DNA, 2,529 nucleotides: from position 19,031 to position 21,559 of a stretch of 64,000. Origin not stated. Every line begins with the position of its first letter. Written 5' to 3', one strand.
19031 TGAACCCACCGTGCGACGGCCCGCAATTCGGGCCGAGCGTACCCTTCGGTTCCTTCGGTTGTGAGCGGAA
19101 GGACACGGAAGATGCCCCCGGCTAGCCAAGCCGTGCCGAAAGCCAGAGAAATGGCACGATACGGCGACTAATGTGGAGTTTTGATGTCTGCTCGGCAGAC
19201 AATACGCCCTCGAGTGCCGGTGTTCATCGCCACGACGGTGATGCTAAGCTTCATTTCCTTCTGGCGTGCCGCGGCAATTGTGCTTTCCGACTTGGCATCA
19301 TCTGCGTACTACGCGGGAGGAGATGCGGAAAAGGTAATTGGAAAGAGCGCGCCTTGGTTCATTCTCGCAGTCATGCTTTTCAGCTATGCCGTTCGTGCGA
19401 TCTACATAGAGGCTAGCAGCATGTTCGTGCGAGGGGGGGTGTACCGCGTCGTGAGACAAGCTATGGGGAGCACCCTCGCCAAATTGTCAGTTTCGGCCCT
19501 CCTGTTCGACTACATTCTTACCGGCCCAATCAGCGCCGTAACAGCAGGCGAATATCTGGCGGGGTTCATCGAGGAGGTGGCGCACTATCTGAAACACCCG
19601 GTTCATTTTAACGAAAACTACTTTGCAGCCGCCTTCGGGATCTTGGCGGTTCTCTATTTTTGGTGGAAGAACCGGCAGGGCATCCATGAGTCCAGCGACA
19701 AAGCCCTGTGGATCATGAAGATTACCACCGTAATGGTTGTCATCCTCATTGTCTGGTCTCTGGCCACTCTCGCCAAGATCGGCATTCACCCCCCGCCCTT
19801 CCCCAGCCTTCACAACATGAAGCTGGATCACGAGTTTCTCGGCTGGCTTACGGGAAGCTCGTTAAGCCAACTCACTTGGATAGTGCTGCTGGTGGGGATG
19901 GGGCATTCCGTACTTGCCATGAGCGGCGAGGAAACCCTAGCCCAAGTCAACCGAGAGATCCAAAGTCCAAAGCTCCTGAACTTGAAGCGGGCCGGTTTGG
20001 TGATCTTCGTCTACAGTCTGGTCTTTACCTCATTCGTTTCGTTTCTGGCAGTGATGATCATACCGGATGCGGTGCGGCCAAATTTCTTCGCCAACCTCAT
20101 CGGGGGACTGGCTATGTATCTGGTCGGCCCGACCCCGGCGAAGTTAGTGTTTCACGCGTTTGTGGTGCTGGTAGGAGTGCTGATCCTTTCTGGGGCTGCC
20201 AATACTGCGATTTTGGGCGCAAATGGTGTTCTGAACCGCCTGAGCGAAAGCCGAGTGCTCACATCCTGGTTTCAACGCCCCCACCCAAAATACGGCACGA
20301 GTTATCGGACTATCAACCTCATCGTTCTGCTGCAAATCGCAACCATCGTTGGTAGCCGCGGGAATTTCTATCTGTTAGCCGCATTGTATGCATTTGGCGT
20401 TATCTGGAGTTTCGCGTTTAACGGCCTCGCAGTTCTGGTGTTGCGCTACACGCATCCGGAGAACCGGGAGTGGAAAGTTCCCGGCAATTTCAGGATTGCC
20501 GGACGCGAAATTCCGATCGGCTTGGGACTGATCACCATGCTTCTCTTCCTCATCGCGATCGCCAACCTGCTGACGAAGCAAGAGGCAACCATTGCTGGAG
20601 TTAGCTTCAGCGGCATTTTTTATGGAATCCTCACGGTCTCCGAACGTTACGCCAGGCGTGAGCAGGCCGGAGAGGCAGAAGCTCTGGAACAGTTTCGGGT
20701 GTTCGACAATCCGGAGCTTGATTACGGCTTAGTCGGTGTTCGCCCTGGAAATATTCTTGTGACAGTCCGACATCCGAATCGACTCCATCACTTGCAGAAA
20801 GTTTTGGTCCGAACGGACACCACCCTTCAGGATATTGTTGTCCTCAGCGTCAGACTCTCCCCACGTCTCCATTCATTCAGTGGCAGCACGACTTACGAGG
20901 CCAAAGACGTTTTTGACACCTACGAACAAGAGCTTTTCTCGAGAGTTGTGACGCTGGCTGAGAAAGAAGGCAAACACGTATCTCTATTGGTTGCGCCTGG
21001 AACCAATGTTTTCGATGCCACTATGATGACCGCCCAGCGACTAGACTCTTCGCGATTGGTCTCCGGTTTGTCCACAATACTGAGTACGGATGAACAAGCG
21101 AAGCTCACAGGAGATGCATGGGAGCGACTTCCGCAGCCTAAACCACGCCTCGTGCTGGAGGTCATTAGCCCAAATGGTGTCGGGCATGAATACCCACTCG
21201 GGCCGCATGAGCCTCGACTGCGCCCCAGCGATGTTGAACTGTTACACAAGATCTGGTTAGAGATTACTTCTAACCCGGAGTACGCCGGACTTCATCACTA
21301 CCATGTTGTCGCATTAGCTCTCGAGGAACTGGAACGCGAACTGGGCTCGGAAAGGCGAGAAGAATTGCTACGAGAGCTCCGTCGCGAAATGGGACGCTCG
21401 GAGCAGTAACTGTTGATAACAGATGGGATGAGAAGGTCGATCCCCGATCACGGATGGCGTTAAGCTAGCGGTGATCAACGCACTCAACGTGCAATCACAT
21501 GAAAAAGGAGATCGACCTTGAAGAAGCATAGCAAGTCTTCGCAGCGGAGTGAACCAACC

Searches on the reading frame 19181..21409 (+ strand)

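Call 53: search_protein_families(library=pfam, proteins=[window:19181-21409:+], max_evalue=0.00001)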
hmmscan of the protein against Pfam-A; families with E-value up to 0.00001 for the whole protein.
window:19181-21409:+ (742 aa): 1 family
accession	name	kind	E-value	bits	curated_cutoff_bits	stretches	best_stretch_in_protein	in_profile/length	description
PF13520.12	AA_permease_2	-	3e-53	181.7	27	1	25-477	1-420/427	Amino acid permease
